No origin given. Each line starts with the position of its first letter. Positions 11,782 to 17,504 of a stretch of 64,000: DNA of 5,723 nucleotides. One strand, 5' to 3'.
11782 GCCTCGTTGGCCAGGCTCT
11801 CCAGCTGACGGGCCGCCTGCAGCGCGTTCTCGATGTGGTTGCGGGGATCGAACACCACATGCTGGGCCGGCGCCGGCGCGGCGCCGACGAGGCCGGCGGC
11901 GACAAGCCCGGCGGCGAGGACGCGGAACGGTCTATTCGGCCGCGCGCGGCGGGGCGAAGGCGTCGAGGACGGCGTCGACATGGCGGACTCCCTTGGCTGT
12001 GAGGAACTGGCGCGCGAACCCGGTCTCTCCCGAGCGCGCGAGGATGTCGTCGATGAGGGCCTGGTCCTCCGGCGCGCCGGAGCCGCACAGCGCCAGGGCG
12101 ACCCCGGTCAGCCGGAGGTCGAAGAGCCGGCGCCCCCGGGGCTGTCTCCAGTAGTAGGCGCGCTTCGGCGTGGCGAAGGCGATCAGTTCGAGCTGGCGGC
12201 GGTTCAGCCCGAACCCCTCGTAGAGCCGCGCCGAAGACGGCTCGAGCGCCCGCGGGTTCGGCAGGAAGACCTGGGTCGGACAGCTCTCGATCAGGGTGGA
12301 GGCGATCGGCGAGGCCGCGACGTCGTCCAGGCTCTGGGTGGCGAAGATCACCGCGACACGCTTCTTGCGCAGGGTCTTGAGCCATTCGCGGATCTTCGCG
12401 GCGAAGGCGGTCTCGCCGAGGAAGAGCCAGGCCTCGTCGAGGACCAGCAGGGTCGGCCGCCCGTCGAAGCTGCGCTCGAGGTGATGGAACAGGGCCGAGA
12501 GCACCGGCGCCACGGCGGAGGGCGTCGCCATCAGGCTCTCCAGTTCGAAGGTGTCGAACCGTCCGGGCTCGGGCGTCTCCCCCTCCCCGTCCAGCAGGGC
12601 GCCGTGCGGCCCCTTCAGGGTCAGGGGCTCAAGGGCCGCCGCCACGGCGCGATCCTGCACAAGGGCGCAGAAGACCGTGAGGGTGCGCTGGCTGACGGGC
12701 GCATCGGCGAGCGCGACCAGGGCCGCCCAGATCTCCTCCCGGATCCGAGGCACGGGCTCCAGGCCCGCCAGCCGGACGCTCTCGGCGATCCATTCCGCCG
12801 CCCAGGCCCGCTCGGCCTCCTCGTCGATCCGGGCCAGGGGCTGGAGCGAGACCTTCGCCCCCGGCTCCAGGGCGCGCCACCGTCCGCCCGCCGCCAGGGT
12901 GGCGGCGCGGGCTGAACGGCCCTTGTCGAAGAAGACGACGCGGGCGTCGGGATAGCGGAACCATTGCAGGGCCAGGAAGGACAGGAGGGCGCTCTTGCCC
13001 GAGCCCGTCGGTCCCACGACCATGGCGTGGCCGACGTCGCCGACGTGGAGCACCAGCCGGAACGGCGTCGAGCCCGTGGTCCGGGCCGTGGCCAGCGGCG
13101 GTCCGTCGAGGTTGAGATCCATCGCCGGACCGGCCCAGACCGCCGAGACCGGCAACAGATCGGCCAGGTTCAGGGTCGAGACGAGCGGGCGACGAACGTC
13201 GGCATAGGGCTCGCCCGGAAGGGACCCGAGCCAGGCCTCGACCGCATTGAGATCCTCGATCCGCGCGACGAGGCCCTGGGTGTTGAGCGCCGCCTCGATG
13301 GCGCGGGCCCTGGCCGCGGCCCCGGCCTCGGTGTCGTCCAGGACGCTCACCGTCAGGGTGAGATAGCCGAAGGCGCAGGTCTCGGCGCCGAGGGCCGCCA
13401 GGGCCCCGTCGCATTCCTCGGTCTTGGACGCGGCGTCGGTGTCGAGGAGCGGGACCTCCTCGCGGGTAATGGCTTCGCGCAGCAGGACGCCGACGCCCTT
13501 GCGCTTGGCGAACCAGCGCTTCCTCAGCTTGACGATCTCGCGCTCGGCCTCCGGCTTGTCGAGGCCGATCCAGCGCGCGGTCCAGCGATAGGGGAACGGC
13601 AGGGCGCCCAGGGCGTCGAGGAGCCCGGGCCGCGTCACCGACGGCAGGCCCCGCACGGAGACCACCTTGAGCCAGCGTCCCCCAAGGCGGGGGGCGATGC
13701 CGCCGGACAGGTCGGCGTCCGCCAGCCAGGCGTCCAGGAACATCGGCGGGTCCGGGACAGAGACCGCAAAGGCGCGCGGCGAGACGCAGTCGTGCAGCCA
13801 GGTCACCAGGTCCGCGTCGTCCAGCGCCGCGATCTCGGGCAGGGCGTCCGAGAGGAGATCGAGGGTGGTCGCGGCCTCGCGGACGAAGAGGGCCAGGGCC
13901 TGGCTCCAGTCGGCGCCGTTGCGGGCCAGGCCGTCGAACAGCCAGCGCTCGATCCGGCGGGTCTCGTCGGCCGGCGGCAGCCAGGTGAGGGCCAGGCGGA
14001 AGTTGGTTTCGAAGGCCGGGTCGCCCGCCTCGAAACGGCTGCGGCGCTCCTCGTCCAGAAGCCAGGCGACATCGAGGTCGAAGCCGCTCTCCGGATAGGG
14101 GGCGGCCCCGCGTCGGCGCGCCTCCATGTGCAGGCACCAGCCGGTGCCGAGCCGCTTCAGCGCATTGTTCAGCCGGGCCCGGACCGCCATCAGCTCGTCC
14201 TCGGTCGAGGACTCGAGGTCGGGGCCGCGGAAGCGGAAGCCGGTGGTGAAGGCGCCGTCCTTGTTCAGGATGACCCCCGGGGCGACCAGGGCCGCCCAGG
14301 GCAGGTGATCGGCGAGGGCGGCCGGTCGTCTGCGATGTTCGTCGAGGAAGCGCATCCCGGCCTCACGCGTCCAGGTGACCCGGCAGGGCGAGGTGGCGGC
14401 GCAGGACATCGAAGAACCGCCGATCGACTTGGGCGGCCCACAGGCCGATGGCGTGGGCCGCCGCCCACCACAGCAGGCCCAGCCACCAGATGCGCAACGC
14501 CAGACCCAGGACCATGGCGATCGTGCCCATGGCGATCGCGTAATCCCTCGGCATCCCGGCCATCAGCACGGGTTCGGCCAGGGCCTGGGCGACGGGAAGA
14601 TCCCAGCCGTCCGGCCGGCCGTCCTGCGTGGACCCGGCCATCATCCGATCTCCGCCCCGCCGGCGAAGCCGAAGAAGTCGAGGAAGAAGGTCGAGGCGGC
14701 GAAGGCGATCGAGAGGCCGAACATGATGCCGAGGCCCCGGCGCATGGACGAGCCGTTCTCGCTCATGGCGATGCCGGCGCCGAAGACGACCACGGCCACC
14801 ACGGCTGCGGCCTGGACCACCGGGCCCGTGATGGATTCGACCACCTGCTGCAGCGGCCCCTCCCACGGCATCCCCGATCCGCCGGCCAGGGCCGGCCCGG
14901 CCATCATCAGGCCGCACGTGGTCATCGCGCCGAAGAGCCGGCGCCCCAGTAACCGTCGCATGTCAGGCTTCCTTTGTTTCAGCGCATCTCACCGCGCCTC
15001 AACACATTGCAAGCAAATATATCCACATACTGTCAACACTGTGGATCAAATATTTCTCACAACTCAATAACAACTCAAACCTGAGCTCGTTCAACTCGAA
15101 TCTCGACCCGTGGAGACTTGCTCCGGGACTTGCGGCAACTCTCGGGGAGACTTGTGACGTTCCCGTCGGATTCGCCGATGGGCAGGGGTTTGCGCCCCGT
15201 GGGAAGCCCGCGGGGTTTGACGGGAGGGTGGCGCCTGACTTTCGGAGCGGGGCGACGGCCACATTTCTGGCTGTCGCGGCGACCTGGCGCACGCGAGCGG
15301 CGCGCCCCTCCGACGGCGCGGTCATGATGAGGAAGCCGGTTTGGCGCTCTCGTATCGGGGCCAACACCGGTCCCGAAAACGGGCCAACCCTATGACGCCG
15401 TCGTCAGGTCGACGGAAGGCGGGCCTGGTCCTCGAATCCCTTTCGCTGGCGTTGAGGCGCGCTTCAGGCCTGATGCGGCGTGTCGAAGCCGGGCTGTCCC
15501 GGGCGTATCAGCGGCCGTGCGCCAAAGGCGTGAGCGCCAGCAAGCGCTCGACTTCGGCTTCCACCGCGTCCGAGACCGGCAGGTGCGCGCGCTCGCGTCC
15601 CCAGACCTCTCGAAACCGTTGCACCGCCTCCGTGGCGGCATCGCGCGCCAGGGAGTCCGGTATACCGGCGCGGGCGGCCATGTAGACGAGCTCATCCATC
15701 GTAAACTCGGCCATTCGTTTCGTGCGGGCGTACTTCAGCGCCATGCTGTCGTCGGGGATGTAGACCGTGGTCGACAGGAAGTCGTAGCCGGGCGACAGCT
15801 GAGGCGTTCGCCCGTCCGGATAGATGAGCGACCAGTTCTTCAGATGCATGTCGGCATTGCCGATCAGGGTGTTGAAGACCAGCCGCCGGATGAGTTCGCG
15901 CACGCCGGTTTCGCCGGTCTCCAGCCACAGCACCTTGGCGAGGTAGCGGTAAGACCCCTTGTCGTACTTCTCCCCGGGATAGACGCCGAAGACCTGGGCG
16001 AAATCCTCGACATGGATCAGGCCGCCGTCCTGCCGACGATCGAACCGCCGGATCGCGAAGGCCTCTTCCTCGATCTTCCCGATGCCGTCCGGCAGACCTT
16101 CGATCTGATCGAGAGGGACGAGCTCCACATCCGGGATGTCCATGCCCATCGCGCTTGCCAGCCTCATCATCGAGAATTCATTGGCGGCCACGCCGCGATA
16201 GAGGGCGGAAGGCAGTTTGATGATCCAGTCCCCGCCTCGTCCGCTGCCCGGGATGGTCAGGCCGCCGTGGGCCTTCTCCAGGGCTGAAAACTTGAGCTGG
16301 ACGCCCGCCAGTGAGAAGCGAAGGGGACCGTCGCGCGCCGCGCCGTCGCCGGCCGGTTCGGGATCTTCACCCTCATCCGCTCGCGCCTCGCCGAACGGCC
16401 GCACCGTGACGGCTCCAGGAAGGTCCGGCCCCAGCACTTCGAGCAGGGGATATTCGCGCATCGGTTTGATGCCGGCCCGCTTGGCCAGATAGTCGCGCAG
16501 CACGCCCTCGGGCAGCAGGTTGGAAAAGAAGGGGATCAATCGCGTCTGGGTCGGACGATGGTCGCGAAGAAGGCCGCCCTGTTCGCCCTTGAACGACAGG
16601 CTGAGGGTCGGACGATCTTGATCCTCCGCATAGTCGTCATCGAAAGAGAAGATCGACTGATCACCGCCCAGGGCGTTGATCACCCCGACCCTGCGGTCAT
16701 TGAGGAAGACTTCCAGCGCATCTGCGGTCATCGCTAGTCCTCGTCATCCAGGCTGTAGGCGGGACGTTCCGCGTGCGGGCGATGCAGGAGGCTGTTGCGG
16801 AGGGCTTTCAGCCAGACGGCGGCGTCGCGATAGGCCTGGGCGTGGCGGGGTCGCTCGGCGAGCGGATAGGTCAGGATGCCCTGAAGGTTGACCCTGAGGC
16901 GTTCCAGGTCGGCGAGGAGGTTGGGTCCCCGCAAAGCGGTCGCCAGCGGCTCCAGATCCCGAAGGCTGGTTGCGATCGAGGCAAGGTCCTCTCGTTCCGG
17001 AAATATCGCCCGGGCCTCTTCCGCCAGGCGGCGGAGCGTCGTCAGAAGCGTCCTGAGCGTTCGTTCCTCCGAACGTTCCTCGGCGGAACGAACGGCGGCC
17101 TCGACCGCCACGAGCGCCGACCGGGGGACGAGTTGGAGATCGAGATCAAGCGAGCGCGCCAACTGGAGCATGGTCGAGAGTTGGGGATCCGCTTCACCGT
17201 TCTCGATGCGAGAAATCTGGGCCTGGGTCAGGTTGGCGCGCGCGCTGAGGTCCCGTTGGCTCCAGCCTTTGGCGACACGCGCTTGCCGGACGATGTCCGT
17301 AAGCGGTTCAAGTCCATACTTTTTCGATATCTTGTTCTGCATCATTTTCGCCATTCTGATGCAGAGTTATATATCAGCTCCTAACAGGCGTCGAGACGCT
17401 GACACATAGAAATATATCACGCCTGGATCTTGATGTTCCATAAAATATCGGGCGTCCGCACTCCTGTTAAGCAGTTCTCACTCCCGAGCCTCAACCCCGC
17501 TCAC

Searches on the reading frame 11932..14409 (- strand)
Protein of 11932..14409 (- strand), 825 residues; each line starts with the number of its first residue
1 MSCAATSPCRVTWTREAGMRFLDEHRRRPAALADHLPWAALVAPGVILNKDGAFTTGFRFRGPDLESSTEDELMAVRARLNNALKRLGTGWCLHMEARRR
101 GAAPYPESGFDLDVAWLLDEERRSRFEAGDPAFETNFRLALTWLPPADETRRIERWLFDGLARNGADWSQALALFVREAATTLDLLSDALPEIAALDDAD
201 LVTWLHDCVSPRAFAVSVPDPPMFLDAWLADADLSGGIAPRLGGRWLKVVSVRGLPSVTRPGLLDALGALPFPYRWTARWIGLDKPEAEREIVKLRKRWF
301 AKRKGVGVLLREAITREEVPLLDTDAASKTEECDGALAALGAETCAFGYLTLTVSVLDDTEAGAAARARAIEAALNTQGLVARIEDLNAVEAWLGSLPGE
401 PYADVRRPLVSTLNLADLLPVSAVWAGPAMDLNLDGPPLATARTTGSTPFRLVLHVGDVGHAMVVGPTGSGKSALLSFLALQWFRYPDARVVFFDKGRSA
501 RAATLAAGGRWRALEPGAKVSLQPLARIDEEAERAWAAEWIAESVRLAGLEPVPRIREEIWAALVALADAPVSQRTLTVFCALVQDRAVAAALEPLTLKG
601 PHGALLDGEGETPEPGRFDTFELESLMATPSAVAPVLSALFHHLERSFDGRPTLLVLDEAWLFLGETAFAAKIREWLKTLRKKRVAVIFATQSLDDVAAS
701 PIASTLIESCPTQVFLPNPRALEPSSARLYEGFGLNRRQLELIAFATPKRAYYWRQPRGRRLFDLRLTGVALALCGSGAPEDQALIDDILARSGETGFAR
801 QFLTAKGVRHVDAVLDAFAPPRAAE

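Call 10: search_protein_families(library=pfam, proteins=[window:11932-14409:-], max_evalue=0.001)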
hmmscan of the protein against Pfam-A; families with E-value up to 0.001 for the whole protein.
window:11932-14409:- (825 aa): 5 families
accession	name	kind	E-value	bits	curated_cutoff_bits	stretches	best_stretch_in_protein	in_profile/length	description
PF19044.6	P-loop_TraG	-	2.3e-09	36.8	25.8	1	638-716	237-316/413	TraG P-loop domain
PF03135.19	CagE_TrbE_VirB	-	2e-07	31.6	21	1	323-406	121-204/204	CagE, TrbE, VirB family, component of type IV transporter system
PF13401.12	AAA_22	-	8.5e-05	23.3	27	0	460-495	6-40/130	AAA domain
PF00270.35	DEAD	-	0.00016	21.9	26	0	624-693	96-161/167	DEAD/DEAH box helicase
PF25199.1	nSTAND_NTPase5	-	0.00019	21.7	34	0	462-504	44-86/145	Novel STAND NTPase 5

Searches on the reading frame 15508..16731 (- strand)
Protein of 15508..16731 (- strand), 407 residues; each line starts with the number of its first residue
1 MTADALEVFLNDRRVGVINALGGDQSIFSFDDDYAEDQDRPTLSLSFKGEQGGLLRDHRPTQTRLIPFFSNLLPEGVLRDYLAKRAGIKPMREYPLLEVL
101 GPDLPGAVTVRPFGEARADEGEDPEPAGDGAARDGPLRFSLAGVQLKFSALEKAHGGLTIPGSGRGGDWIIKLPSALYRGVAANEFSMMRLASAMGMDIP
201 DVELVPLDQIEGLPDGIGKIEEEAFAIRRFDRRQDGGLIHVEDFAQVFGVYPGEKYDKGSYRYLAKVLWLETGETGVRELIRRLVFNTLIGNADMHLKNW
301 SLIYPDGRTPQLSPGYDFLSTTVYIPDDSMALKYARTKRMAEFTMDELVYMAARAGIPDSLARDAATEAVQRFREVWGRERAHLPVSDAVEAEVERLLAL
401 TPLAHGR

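Call 10: search_protein_families(library=pfam, proteins=[window:15508-16731:-], max_evalue=0.001)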
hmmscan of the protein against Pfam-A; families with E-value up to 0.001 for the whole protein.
window:15508-16731:- (407 aa): 2 families
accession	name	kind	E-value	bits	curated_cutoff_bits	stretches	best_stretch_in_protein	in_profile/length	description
PF07804.18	HipA_C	-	3.9e-48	164.4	30.5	1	139-377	1-213/213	HipA-like C-terminal domain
PF13657.11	Couple_hipA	-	3.7e-21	75.9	22.5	1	6-110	1-98/99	HipA N-terminal domain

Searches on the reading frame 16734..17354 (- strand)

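Call 10: search_protein_families(library=pfam, proteins=[window:16734-17354:-], max_evalue=0.001)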
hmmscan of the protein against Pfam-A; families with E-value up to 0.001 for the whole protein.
window:16734-17354:- (206 aa): 6 families
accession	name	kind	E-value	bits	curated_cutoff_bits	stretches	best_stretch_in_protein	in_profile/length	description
PF01381.28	HTH_3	-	2e-15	57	23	1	22-74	1-53/55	Helix-turn-helix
PF13560.12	HTH_31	-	7.8e-10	39.4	27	1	22-76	6-61/64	Helix-turn-helix domain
PF12844.13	HTH_19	-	2.5e-08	34.1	30.2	1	22-74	4-56/64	Helix-turn-helix domain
PF13443.12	HTH_26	-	2.7e-06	28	22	1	28-73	8-54/63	Cro/C1-type HTH DNA-binding domain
PF13413.12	HTH_25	-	6.2e-05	23.2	24.6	1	23-55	3-35/62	Helix-turn-helix domain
PF13744.12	HTH_37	-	6.8e-05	23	27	1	21-75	22-77/80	Helix-turn-helix domain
